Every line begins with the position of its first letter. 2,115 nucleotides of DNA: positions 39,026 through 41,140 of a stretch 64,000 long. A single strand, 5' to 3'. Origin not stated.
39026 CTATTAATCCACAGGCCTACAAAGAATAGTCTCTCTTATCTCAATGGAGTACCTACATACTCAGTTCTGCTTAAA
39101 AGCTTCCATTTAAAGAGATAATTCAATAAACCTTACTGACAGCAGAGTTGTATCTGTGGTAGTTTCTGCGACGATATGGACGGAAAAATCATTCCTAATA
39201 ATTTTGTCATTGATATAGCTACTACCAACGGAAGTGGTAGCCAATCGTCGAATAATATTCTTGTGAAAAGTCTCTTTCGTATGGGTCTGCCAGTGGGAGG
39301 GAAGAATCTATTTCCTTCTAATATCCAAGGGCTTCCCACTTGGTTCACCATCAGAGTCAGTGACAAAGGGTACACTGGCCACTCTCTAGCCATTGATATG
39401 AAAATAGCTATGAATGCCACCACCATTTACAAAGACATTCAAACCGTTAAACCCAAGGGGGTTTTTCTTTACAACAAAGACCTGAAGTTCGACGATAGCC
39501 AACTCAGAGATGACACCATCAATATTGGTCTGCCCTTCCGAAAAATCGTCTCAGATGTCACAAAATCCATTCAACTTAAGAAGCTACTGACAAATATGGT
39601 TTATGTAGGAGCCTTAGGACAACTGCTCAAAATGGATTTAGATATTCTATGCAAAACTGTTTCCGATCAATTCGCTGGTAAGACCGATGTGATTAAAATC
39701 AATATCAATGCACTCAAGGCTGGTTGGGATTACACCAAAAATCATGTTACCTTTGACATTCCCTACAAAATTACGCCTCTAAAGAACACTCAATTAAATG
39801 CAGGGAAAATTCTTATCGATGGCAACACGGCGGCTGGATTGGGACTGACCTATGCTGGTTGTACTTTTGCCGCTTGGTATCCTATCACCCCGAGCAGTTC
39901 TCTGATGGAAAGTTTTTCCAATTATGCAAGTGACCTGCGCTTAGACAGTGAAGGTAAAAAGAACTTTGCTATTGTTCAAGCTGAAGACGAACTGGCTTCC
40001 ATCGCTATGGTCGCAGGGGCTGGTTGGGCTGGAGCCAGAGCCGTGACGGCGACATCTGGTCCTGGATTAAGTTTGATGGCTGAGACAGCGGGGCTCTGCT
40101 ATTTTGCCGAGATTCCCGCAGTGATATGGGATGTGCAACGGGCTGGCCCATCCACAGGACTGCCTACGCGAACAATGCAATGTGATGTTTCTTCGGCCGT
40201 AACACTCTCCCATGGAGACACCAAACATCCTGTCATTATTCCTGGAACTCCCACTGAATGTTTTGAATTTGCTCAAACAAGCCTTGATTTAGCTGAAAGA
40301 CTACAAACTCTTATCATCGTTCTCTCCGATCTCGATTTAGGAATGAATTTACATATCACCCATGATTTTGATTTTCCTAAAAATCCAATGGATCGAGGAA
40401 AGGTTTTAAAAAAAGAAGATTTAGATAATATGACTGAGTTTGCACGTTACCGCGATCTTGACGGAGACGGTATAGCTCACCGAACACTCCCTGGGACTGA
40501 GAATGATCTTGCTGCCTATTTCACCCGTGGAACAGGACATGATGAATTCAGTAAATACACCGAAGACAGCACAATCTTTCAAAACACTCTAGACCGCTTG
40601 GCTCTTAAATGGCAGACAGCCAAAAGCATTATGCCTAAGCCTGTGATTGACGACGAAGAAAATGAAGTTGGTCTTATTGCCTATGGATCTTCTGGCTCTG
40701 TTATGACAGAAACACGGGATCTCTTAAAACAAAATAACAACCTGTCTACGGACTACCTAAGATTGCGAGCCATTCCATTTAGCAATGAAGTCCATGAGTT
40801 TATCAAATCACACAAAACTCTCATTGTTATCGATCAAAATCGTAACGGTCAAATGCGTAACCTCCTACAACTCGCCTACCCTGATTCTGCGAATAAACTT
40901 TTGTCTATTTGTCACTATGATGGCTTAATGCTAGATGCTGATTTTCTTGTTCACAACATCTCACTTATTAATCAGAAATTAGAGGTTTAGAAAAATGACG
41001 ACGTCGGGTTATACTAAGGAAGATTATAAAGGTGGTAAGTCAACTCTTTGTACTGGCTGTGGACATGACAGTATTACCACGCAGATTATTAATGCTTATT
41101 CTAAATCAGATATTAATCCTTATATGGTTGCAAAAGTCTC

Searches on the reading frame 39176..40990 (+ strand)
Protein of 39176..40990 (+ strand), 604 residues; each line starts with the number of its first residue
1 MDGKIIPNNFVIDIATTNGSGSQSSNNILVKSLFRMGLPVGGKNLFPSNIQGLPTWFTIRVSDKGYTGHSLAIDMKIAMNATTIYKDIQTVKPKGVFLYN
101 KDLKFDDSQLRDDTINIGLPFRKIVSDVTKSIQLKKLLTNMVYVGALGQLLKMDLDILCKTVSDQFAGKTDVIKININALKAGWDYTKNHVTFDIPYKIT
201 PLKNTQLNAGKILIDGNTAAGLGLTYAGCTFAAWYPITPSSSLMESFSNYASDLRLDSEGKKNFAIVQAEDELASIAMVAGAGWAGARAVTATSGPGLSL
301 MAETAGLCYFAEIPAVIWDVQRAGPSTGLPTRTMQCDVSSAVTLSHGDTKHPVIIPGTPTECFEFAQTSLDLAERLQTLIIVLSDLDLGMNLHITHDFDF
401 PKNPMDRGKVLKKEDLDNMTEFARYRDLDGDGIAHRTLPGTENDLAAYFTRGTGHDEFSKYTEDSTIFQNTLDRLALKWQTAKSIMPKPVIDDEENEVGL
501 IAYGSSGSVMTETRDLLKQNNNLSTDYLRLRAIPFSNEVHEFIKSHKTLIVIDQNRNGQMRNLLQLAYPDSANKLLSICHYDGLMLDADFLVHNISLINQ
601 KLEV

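Call 17: search_protein_families(library=ncbifam, proteins=[window:39176-40990:+], max_evalue=1e-10)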
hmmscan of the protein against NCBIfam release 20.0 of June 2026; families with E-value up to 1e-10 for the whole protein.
window:39176-40990:+ (604 aa): 9 families
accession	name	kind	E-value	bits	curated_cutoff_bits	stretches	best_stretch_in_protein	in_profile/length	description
TIGR03710.1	OAFO_sf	subfamily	6.4e-158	526.8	482.75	1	10-594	2-560/561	2-oxoacid:acceptor oxidoreductase subunit alpha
NF041170.1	Oxoac_fdxalpha_Archa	equivalog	1.3e-95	321.1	800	2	116-595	142-619/636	2-oxoacid:ferredoxin oxidoreductase subunit alpha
NF006412.0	PRK08659.1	equivalog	2.5e-60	204.7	411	1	211-595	5-373/378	2-oxoacid:acceptor oxidoreductase subunit alpha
NF007206.0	PRK09627.1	equivalog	5.7e-49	167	579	1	212-562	4-341/375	2-oxoglutarate synthase subunit alpha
NF005507.0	PRK07119.1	subfamily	3.1e-40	138.1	399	1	211-389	4-174/352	3-methyl-2-oxobutanoate dehydrogenase subunit VorB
NF045764.1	PhenlGlyoxDHPadG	equivalog_domain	2.9e-15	55.7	700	1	212-305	3-90/398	NADH-dependent phenylglyoxylate dehydrogenase subunit alpha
NF007201.0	PRK09622.1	equivalog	1.2e-13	50.8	590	1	213-384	12-171/405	2-oxoacid:ferredoxin oxidoreductase subunit alpha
NF006232.0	PRK08366.1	equivalog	1.3e-13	50.3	646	1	211-323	7-113/394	2-ketoisovalerate ferredoxin oxidoreductase subunit alpha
NF040682.1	PorA_Arch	equivalog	2.4e-13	49.8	550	1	213-555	5-321/387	pyruvate synthase subunit PorA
